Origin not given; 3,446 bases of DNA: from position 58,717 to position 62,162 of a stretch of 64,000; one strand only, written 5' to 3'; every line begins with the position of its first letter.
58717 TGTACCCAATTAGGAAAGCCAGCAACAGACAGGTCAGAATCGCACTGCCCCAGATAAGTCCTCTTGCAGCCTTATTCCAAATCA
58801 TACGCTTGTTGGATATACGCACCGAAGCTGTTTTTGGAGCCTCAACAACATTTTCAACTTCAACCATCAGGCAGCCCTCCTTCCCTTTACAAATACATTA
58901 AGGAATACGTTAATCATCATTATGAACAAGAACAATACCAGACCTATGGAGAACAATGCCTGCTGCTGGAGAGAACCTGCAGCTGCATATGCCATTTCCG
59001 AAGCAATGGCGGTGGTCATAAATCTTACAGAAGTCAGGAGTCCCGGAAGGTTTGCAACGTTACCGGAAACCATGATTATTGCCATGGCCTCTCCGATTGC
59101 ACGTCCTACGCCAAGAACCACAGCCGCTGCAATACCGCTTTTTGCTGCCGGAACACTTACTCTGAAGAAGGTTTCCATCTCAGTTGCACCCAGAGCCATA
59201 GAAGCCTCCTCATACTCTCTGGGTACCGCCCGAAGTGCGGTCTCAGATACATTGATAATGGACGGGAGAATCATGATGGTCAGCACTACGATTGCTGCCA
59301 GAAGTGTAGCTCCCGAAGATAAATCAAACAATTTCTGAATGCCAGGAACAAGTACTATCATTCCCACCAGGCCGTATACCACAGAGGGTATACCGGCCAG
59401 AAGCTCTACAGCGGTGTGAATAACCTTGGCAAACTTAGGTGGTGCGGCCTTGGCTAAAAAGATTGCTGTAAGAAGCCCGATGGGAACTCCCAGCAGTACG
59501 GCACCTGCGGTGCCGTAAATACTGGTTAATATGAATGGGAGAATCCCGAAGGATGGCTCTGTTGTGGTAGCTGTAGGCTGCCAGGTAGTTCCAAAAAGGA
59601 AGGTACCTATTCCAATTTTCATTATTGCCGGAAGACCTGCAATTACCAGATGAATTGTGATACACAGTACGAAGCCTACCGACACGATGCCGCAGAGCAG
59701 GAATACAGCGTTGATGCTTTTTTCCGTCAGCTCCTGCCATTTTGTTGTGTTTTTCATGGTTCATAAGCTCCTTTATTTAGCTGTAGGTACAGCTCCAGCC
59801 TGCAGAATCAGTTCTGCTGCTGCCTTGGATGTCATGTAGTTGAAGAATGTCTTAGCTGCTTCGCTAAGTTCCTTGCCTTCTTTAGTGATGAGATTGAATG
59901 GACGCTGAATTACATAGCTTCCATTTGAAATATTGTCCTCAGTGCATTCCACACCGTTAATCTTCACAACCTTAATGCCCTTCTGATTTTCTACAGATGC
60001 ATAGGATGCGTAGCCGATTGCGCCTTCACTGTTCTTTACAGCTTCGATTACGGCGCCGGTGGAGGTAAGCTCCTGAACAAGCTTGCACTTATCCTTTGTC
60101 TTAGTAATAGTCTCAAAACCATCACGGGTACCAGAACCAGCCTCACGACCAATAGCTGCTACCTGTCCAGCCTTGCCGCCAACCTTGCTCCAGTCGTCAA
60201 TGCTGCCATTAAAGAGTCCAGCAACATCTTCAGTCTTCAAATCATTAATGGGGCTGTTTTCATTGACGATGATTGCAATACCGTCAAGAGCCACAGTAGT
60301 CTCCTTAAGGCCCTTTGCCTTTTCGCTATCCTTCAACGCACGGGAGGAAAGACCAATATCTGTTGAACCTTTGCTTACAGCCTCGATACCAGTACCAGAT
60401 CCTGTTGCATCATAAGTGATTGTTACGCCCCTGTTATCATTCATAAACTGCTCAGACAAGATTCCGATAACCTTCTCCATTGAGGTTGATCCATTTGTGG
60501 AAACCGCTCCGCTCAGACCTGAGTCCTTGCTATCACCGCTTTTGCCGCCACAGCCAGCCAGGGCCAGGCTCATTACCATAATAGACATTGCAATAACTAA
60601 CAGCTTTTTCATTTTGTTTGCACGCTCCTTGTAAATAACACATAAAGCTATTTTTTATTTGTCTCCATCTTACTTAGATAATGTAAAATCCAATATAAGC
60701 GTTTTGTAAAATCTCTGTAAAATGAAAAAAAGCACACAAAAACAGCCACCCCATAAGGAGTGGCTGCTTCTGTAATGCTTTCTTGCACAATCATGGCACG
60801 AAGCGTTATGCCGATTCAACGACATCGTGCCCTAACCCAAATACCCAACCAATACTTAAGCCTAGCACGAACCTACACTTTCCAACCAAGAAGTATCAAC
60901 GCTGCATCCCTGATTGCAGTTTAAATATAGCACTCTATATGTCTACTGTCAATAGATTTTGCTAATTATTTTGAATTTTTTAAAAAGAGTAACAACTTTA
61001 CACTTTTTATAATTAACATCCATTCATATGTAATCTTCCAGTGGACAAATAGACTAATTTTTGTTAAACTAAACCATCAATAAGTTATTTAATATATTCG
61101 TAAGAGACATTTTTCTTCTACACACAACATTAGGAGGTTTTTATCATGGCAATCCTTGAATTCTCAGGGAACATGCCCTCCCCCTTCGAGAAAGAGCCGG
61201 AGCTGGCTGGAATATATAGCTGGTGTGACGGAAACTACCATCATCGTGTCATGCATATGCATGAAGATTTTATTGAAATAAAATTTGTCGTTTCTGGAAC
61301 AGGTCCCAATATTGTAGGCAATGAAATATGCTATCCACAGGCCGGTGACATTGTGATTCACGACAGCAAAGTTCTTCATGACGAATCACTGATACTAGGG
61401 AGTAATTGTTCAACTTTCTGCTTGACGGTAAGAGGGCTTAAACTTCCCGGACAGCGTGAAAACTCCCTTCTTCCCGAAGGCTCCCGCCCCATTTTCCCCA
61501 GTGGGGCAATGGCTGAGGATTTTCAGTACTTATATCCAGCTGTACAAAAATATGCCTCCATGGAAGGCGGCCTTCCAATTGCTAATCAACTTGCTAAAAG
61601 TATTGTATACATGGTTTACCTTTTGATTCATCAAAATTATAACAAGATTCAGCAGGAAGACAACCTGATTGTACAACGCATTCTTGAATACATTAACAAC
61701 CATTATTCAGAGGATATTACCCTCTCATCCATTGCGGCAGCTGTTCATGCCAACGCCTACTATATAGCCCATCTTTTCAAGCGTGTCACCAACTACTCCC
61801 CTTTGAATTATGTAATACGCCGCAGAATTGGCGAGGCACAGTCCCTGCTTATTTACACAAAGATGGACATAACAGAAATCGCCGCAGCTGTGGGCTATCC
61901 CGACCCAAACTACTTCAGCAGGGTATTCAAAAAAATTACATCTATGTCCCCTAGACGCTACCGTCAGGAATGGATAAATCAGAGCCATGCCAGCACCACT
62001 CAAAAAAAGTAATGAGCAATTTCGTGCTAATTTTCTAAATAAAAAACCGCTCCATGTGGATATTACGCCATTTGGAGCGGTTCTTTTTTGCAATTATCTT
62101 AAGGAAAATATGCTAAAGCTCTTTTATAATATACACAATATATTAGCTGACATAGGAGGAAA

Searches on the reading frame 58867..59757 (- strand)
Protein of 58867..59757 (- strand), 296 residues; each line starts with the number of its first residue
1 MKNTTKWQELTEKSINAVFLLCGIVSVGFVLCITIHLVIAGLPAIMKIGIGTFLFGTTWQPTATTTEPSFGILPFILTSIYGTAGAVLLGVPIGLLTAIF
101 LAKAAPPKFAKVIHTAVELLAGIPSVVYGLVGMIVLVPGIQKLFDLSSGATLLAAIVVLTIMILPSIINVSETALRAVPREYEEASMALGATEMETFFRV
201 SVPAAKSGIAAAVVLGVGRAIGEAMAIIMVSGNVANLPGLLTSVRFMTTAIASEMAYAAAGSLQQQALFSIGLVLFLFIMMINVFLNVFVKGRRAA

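Call 13: search_protein_families(library=ncbifam, proteins=[window:58867-59757:-], max_evalue=0.00001)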
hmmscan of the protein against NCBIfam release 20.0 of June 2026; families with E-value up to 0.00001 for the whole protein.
window:58867-59757:- (296 aa): 16 families
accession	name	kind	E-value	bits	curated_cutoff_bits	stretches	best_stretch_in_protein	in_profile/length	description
TIGR02138.1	phosphate_pstC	equivalog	8.1e-82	274.6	196.45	1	13-291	2-293/296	phosphate ABC transporter permease subunit PstC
TIGR00974.1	3a0107s02c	equivalog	2.8e-45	154.6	193.45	1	14-290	3-267/272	phosphate ABC transporter permease PstA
NF008435.0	PRK11275.1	equivalog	1.6e-33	116.1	502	2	148-282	166-301/319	phosphate ABC transporter permease PstC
NF038017.1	ABC_perm1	subfamily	2.3e-16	60.3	100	1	82-256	8-169/184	ABC transporter permease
TIGR02141.1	modB_ABC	equivalog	3.4e-15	56.2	182.6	1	83-259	7-187/208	molybdate ABC transporter permease subunit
NF008430.0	PRK11268.1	equivalog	1.4e-14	53.9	439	1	10-287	21-287/295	phosphate ABC transporter permease PstA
TIGR01581.1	Mo_ABC_porter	hypoth_equivalog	3.4e-13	49.6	210.3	1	75-235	26-186/225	ABC transporter permease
TIGR00969.1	3a0106s02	subfamily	1.1e-12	48.1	240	1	73-282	61-269/272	sulfate ABC transporter permease subunit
NF006939.0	PRK09421.1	equivalog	1.5e-11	44.1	262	1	77-290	13-224/230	molybdate ABC transporter permease subunit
NF040839.1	tungstate_WtpB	equivalog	3e-11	43.4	340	1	76-238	46-211/251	tungstate ABC transporter permease WtpB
TIGR02139.1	permease_CysT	equivalog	4.2e-11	42.9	246.1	1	76-284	52-260/265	sulfate ABC transporter permease subunit CysT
NF008208.0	PRK10971.1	equivalog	4.1e-10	39.6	415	1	86-284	70-268/277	sulfate/thiosulfate ABC transporter permease CysT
TIGR02140.1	permease_CysW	equivalog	8.6e-10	38.5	329.1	1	87-271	60-249/261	sulfate ABC transporter permease subunit CysW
NF008049.0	PRK10782.1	subfamily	8.4e-07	28.9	212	1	76-217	18-154/217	methionine ABC transporter permease MetI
TIGR03255.1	PhnV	equivalog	1.7e-06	27.9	358.7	1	29-279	23-261/270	2-aminoethylphosphonate ABC transport system, membrane component PhnV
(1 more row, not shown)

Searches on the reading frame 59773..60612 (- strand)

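Call 27: search_protein_families(library=pfam, proteins=[window:59773-60612:-], max_evalue=0.000001)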
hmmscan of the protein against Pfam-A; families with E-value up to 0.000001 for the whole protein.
window:59773-60612:- (279 aa): 3 families
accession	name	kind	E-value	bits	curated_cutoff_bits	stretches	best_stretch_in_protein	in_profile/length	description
PF12849.12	PBP_like_2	-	2e-41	142.9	27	1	34-263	9-266/267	PBP superfamily domain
PF12727.12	PBP_like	-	2.6e-12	46.7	27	1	54-216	2-164/193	PBP superfamily domain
PF13531.11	SBP_bac_11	-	1.1e-10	42.1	25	1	42-273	6-225/227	Bacterial extracellular solute-binding protein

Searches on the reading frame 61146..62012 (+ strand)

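Call 27: search_protein_families(library=pfam, proteins=[window:61146-62012:+], max_evalue=0.000001)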
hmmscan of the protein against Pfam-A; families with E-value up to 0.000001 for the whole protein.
window:61146-62012:+ (288 aa): 2 families
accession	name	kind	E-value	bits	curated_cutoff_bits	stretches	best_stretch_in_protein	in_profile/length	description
PF12833.13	HTH_18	-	4.5e-23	81.8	33.6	1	196-274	1-79/80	Helix-turn-helix domain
PF00165.29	HTH_AraC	-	5.6e-20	71.4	26.6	1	238-274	7-42/42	Bacterial regulatory helix-turn-helix proteins, AraC family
